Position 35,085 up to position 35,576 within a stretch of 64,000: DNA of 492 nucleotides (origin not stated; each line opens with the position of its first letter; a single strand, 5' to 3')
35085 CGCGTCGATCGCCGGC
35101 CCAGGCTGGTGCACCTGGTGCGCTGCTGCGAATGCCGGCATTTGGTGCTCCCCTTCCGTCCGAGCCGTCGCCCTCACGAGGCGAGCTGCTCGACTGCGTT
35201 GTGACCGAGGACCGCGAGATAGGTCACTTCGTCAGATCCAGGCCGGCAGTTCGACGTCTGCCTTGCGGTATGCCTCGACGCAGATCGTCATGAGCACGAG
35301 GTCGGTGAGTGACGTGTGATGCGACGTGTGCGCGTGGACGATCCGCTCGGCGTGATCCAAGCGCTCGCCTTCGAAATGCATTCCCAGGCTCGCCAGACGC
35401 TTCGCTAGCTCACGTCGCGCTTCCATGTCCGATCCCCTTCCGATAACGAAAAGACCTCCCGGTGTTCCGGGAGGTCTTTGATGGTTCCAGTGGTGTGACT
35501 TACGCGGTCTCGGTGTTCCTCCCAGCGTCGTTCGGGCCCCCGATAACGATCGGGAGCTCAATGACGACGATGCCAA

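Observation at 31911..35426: Two paralogous, unrecognised 64-aa ORFs embedded in the ilv super-operon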

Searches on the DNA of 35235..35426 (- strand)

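Call 45: search_rna_families(sources=[L001, L029, L011, L034], threshold=gathering)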
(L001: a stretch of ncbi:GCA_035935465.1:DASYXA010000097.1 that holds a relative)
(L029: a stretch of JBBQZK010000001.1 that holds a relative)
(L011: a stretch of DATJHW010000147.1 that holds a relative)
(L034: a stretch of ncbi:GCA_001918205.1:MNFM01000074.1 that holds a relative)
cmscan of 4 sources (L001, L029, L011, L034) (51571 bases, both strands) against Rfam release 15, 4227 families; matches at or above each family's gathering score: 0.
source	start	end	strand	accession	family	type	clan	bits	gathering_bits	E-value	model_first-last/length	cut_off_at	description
